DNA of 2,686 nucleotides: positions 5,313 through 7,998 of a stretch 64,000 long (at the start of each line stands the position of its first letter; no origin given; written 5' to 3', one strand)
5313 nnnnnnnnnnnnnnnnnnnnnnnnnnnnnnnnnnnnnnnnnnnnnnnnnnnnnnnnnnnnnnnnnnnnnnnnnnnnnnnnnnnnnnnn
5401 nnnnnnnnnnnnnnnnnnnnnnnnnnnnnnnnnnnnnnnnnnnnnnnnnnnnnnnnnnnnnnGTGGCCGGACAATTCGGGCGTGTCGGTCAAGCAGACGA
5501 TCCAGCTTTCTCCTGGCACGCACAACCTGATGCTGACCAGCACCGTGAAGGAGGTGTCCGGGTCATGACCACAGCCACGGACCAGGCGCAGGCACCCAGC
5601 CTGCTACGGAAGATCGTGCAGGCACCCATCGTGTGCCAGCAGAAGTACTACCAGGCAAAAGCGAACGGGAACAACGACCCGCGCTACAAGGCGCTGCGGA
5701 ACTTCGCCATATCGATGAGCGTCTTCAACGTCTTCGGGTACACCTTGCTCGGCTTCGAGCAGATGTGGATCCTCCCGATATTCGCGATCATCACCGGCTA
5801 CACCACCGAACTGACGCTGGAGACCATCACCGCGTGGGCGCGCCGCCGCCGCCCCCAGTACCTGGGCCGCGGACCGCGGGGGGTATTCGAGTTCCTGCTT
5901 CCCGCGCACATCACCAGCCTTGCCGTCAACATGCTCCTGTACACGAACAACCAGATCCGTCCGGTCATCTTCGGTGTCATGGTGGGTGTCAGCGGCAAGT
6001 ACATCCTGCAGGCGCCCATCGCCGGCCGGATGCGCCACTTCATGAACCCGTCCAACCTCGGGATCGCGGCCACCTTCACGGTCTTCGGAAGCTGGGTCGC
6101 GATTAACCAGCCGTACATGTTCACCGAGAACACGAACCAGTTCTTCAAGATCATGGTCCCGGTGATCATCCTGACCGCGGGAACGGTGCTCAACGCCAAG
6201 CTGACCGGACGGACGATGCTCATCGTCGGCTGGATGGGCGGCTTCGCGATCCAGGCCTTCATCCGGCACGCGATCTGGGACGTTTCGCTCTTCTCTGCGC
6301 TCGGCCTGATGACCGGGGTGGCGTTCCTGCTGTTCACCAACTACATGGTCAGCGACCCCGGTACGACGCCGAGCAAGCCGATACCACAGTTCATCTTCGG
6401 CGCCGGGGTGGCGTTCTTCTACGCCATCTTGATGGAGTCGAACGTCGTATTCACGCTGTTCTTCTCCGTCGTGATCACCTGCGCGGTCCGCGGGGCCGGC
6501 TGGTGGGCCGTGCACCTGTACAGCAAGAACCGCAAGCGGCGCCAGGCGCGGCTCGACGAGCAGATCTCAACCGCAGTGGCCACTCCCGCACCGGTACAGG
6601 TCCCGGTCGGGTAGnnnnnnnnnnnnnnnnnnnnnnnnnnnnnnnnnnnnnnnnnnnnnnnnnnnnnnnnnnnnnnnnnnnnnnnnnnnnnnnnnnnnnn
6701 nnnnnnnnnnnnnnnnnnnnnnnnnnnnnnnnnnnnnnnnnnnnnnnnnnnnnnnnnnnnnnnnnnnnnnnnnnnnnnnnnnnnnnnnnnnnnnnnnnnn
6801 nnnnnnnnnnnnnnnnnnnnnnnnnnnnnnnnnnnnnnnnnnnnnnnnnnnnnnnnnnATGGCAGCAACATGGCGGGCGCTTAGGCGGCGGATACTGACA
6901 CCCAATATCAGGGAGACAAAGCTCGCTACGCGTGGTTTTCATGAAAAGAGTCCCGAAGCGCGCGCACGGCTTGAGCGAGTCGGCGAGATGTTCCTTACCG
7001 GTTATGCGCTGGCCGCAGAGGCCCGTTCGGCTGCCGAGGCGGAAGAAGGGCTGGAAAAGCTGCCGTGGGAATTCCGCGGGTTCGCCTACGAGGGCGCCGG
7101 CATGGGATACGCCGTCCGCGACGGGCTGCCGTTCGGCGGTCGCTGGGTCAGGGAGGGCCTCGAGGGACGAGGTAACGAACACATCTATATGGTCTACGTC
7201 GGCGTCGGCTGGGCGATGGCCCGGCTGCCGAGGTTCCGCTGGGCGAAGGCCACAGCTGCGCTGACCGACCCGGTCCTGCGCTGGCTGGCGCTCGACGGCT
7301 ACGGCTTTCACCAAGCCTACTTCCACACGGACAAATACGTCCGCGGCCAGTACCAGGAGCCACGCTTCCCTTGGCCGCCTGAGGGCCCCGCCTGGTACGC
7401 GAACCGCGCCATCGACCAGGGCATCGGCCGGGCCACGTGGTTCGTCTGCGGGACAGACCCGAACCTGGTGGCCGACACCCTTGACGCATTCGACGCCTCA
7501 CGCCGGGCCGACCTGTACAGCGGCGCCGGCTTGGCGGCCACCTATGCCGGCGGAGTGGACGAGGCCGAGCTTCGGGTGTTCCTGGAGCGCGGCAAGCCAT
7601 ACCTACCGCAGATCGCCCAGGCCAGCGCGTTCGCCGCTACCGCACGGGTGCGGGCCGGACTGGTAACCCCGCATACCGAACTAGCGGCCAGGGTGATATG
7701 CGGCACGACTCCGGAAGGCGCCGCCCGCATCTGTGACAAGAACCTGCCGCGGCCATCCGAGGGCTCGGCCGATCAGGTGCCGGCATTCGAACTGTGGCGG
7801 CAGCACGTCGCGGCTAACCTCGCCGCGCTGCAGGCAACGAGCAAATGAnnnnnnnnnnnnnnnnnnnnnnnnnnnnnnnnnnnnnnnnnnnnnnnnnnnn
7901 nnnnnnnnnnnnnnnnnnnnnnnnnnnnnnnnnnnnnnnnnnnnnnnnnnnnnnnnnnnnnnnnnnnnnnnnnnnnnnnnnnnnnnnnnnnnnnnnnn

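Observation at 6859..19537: Expansion and decay of the UnbL (DUF1702) family: three intact copies plus two remnants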

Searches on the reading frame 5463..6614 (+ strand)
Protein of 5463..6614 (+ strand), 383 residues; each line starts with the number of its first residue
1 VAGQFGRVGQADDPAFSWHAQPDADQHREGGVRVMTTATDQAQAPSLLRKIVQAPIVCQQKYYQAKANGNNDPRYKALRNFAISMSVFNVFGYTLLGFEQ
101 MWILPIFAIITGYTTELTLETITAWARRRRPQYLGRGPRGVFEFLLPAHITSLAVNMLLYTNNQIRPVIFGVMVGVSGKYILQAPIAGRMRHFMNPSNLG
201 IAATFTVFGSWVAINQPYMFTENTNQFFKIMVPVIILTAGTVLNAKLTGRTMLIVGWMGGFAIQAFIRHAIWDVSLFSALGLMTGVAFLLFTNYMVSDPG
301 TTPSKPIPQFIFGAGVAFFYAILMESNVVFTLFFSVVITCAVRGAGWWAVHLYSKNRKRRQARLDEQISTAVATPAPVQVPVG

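Call 7: search_protein_families(library=pfam, proteins=[window:5463-6614:+])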
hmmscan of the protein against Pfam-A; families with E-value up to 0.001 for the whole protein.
window:5463-6614:+ (383 aa): 0 families

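Call 12: search_protein_families(library=ncbifam, proteins=[window:5463-6614:+], max_evalue=0.01)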
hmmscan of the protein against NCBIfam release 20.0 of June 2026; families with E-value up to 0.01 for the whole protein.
window:5463-6614:+ (383 aa): 0 families

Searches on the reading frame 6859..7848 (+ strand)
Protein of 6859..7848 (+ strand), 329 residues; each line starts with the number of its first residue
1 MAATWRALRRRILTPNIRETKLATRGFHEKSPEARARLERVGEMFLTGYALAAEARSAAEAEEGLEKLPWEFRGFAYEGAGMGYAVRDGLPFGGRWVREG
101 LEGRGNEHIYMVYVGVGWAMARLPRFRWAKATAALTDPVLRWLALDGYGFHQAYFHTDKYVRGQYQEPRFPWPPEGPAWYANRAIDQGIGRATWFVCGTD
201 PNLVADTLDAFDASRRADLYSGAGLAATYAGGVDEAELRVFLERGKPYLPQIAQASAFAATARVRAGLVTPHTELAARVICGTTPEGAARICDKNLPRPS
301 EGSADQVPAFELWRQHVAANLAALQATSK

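Call 7: search_protein_families(library=pfam, proteins=[window:6859-7848:+])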
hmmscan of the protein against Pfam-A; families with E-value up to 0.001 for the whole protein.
window:6859-7848:+ (329 aa): 1 family
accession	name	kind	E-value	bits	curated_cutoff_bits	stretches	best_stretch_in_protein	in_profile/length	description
PF08012.16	DUF1702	-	5.8e-132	439.9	25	1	5-320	2-318/319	Protein of unknown function (DUF1702)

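Call 12: search_protein_families(library=ncbifam, proteins=[window:6859-7848:+], max_evalue=0.01)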
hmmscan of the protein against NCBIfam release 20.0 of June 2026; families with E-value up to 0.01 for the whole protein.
window:6859-7848:+ (329 aa): 0 families

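Call 13: find_related_loci(query=A1, collection=genome_contigs, flank=10000)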
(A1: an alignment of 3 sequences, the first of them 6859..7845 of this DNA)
Query A1 (329 aa) in genome_contigs; peptide patterns used: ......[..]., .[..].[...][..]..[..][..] (x = any residue, [..] = any of these).
599 stretches matched a pattern (row limit reached: there are more); 576 encode a relative of the query (tblastn E <= 1e-3); the best 80 are kept; 80 distinct loci.
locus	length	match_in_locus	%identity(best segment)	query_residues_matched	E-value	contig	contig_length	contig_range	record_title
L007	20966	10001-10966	65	1-324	1e-135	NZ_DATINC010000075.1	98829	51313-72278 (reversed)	MAG: Jatrophihabitans sp. isolate SMAG_U15786 k141_4280319, whole genome shotgun sequence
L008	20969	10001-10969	65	1-325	2e-134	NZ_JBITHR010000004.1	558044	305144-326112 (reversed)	Streptomyces sp. NPDC050485 NPDC050485_58_D5.ctg-0004, whole genome shotgun sequence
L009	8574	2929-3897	63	1-325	7e-134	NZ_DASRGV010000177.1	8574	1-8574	MAG: Actinocrinis sp. isolate SMAG_U10067 k141_232690, whole genome shotgun sequence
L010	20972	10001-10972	65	1-326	2e-131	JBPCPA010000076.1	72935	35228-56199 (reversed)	MAG: Jatrophihabitans sp. isolate TH_ant_mag_170 S1Ck127_5038693_flag_1_multi_8.0000_len_72935, whole genome shotgun seq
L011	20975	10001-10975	64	1-328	4e-130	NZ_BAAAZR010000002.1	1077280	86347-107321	Sphaerisporangium flaviroseum strain JCM 16908 sequence02, whole genome shotgun sequence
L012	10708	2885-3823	65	8-322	8e-130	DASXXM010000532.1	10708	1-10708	MAG TPA_asm: Pseudonocardiaceae bacterium isolate SMAG_U4798 k141_4366621, whole genome shotgun sequence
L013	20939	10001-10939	64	8-322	3e-128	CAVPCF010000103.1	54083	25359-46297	MAG: Candidatus Melainabacteria bacterium isolate MFD10064.bin.2.13 genome assembly, contig: contig_33649, whole genome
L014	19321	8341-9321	59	1-328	9e-128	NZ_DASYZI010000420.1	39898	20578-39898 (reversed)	MAG: Actinocrinis sp. isolate SMAG_U6358 k141_256249, whole genome shotgun sequence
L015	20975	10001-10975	62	1-328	1e-127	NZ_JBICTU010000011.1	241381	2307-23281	Sphaerisporangium sp. NPDC049003 NPDC049003_81_B10.ctg-0011, whole genome shotgun sequence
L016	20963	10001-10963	63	1-324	3e-127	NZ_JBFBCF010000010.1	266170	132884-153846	Streptosporangium sp. NPDC051022 NPDC051022_149_C3.ctg-0010, whole genome shotgun sequence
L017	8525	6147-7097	61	6-325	2e-127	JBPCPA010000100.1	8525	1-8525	MAG: Jatrophihabitans sp. isolate TH_ant_mag_170 S1Ck127_3538096_flag_1_multi_8.0000_len_8525, whole genome shotgun sequ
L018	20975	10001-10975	62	1-328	5e-127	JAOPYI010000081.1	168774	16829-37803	MAG: Sphaerisporangium sp. isolate RYN_223 scaffold_412215, whole genome shotgun sequence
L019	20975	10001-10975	63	1-328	8e-127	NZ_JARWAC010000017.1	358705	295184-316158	Sphaerisporangium sp. TRM90804 contig17, whole genome shotgun sequence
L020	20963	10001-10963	63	1-324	6e-127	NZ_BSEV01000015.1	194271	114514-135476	Streptosporangium carneum strain VKM Ac-2007 spades_K_25_97_15, whole genome shotgun sequence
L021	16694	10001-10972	63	1-323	1e-126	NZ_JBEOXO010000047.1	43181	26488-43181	Streptomyces sp. NPDC002088 NPDC002088_79_D7.ctg-0047, whole genome shotgun sequence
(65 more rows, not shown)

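Call 81: list_cluster_members(proteins=[window:6859-7845:+, window:15791-16774:+, window:16964-17944:+, window:18118-18342:+])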
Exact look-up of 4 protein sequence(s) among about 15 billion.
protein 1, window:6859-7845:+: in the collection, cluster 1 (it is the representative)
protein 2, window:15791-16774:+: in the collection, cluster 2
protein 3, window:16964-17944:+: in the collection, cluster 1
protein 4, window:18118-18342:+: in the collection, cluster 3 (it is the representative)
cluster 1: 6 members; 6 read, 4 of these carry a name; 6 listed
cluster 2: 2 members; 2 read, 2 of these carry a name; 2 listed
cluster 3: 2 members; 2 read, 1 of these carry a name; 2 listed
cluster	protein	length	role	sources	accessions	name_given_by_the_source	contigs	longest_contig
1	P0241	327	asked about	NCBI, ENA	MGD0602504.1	MAG: DUF1702 family protein [Streptosporangiaceae bacterium]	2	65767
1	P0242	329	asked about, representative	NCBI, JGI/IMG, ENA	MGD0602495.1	MAG: DUF1702 family protein [Streptosporangiaceae bacterium]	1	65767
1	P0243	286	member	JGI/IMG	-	hypothetical protein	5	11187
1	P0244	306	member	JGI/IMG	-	hypothetical protein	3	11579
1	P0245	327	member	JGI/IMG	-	-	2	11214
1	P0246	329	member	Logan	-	-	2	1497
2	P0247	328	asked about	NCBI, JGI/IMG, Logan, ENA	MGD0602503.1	MAG: DUF1702 family protein [Streptosporangiaceae bacterium] | hypothetical protein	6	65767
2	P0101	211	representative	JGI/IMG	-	hypothetical protein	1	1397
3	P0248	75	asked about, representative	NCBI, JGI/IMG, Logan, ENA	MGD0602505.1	MAG: hypothetical protein ABSA53_02760 [Streptosporangiaceae bacterium] | hypothetical protein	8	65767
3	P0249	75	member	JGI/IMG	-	-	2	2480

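Call 83: find_encoding_contigs(protein=P0249, flank=5000, max_places=3)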
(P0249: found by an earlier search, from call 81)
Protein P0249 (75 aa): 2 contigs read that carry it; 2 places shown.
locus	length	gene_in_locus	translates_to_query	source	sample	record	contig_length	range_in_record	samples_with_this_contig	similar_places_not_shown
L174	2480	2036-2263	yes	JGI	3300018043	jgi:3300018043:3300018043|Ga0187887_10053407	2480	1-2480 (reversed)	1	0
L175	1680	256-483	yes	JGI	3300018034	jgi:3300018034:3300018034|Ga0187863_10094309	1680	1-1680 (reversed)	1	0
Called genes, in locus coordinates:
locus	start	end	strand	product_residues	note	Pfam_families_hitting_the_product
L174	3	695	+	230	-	?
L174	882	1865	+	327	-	PF08012:DUF1702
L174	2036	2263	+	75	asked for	-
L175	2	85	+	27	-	?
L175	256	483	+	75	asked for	-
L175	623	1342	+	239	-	PF09948:PpoB2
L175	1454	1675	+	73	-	-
